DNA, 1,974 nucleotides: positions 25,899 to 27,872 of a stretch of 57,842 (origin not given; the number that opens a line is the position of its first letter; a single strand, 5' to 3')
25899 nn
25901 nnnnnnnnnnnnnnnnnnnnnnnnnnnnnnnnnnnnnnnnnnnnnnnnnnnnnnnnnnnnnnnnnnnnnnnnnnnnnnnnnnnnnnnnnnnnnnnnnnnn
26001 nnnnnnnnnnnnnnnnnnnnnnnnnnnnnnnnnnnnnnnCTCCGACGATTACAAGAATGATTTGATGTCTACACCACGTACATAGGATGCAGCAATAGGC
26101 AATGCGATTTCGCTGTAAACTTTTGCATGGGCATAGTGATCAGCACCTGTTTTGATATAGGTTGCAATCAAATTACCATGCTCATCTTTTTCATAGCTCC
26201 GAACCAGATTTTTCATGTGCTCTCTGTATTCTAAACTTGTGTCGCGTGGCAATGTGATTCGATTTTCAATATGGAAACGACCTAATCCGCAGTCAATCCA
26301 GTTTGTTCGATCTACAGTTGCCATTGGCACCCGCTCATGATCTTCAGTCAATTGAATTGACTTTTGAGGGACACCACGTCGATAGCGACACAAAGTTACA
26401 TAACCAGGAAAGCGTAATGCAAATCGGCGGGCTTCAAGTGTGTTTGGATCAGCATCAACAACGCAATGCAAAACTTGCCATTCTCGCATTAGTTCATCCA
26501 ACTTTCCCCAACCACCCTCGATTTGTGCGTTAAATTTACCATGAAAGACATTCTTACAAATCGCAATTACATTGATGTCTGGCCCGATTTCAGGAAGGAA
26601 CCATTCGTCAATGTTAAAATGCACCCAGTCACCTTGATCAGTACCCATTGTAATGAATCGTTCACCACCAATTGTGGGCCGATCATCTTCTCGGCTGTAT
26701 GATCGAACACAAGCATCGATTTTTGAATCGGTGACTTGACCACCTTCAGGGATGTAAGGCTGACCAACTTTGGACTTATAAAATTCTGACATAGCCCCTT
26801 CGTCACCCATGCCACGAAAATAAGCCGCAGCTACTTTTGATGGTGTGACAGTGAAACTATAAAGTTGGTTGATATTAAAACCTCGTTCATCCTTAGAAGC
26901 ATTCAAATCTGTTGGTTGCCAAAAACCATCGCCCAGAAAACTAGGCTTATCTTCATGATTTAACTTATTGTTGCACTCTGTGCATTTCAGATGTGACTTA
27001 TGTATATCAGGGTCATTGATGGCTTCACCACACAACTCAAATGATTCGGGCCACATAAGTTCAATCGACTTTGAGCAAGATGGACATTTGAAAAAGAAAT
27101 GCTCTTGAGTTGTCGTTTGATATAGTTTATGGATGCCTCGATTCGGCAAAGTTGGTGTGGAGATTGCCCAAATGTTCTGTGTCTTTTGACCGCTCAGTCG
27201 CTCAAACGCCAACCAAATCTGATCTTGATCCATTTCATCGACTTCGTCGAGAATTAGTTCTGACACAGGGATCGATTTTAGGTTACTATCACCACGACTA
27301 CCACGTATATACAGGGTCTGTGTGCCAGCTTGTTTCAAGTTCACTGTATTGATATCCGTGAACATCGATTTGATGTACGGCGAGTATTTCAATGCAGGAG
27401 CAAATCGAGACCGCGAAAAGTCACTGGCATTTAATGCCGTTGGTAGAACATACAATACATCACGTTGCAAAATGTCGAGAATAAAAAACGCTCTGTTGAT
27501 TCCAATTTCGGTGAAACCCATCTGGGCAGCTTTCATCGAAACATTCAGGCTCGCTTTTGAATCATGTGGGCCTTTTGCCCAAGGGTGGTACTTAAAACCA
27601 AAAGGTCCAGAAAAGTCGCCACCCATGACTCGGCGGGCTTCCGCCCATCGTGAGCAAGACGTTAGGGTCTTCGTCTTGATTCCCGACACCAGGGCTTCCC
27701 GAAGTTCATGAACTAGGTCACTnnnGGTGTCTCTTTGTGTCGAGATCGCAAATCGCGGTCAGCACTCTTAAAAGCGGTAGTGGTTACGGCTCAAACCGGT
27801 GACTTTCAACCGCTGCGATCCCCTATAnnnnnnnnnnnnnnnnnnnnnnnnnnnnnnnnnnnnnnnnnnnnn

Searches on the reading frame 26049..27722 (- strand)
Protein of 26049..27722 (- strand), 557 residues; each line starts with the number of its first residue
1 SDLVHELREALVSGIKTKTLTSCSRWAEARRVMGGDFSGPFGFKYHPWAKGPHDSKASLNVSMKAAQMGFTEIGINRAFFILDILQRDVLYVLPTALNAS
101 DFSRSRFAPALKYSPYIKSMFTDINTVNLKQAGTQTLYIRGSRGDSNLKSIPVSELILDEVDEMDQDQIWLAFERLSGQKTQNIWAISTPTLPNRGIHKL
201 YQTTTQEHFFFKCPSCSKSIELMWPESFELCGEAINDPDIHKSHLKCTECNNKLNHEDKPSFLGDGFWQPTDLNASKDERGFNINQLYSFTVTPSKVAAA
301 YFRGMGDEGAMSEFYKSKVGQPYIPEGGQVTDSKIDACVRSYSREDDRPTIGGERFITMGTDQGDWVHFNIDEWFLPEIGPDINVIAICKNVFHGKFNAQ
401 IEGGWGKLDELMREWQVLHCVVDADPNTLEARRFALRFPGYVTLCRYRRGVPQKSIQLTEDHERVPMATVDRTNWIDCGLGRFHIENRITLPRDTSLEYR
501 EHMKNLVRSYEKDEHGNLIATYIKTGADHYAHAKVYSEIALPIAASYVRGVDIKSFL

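Call 13: search_dna_similar(query=window:26049-27722:-, collection=phages, mode=protein, max_rows=15)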
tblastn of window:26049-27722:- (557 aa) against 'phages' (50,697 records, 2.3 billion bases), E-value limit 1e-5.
Records with a match: 942; places in all: 943; records where one place covers at least 80% of the query: 258.
Best place of each record, by identity: <60% 942.
By first word of the organism name: Staphylococcus 271; Bacillus 226; Flavobacterium 78; Enterococcus 61; Listeria 54; Vibrio 43; Lactobacillus 26; Bacteriophage 23; Pseudomonas 17; Ralstonia 14; and 46 more.
By host as written in the record: - 106; Staphylococcus aureus 89; Flavobacterium columnare 62; Listeria monocytogenes 43; Bacillus cereus 26; Bacillus subtilis 25; Staphylococcus sp. 21; Bacillus thuringiensis subsp. kurstaki 20; and 259 more.
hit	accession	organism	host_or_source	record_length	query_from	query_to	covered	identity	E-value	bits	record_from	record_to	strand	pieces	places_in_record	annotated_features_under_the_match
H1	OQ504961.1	Pseudomonas phage ZRG1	Stutzerimonas stutzeri NCTC10475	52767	10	557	98%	25.2%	4e-26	119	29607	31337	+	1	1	terminase large subunit family protein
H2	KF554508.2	Bacillus phage CP-51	Bacillus cereus HER1399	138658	6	541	96%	24.3%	9e-21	103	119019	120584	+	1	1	putative large terminase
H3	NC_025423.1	Bacillus phage CP-51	Bacillus cereus HER1399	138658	6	541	96%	24.3%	9e-21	103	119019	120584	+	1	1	terminase large subunit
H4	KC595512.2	Bacillus phage JL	Bacillus cereus BGSC 6E1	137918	6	541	96%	24.1%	5e-21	103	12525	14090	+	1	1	although not included in this record, this repeat region also exists ... | terminase large subunit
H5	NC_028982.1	Bacillus phage JL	Bacillus cereus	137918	6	541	96%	24.1%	5e-21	103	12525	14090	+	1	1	although not included in this record, this repeat region also exists ... | terminase large subunit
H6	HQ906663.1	Wolbachia endosymbiont wVitA of Nasonia vitripennis phage ...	Wolbachia endosymbiont wVitA of Nasonia ...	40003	10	514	91%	25.5%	3e-27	123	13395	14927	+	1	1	record has no annotation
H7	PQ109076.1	Thermus phage Lalka27a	Thermus thermophilus HB27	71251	61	541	86%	25.9%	2e-29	130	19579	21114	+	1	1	TerL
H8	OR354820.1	Staphylococcus phage Alsa_1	Staphylococcus sp.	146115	45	541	89%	24.8%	2e-21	104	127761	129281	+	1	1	terminase large subunit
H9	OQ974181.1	Achromobacter phage 2-1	Achromobacter xylosoxidans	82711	40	543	90%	24.3%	2e-12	76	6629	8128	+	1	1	terminase large subunit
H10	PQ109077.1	Thermus phage Lalka27b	Thermus thermophilus HB27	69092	61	541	86%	25.3%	1e-28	127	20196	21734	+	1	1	TerL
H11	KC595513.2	Bacillus phage Shanette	Bacillus cereus BGSC 6E1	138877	42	541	90%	24.3%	1e-20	102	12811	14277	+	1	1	although not included in this record, this repeat region also exists ... | terminase large subunit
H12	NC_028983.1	Bacillus phage Shanette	Bacillus cereus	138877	42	541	90%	24.3%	1e-20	102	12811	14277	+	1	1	although not included in this record, this repeat region also exists ... | terminase large subunit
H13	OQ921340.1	Bacillus phage SPO1L5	Bacillus subtilis BEST7003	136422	43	541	90%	24.3%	2e-23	111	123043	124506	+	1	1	hypothetical protein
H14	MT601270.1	Bacillus phage vB_BsuM-Goe9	Bacillus subtilis Delta6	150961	43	541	90%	24.3%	2e-23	111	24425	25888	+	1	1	terminase large subunit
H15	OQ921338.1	Bacillus phage SPO1L3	Bacillus subtilis BEST7003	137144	43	541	90%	24.3%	2e-23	111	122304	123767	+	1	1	hypothetical protein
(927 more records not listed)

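Call 15: find_related_loci(query=window:26049-27722:-, collection=viral_contigs, flank=10000)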
Query window:26049-27722:- (557 aa) in viral_contigs; peptide patterns used: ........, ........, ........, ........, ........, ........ (x = any residue, [..] = any of these).
48 stretches matched a pattern; 47 encode a relative of the query (tblastn E <= 1e-3); 47 distinct loci.
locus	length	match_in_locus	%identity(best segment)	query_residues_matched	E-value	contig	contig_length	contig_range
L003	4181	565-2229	77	3-557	0e+0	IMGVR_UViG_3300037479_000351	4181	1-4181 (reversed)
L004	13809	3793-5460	75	3-557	0e+0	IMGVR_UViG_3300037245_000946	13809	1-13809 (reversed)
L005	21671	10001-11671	76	1-557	0e+0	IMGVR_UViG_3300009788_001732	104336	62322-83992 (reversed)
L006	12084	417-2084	63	6-557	0e+0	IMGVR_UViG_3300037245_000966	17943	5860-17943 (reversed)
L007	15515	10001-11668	63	6-557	0e+0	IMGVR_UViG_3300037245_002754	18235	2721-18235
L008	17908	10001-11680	58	4-557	0e+0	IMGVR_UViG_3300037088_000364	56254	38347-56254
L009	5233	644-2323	58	4-557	0e+0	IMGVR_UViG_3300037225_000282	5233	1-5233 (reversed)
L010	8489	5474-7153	58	4-557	0e+0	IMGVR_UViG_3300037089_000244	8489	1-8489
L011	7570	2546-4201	57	2-557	0e+0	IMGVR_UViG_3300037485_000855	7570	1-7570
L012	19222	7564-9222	56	1-557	0e+0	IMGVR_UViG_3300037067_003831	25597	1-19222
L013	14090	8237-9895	56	1-557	0e+0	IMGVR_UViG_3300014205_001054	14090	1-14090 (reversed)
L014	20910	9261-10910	57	7-557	0e+0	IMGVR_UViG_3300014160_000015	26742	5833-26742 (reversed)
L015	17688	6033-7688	56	1-557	0e+0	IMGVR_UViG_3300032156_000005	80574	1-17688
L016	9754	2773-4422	58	7-557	0e+0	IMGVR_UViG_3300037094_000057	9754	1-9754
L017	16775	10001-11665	57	1-557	0e+0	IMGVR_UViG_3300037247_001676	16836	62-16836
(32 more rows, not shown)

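Call 89: find_related_loci(query=window:26049-27722:-, collection=genome_contigs, flank=10000)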
Query window:26049-27722:- (557 aa) in genome_contigs; peptide patterns used: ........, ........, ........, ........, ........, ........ (x = any residue, [..] = any of these).
13 stretches matched a pattern, but none encodes a relative of the query by tblastn (E <= 1e-3).

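Call 94: find_related_loci(query=A6, collection=viral_contigs, flank=3000)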
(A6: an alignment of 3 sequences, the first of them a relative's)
Query A6 (71 aa) in viral_contigs; peptide patterns used: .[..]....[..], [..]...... (x = any residue, [..] = any of these).
219 stretches matched a pattern; 1 encode a relative of the query (tblastn E <= 1e-3); 1 distinct loci.
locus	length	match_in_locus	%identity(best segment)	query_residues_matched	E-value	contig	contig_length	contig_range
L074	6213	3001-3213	100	1-71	1e-36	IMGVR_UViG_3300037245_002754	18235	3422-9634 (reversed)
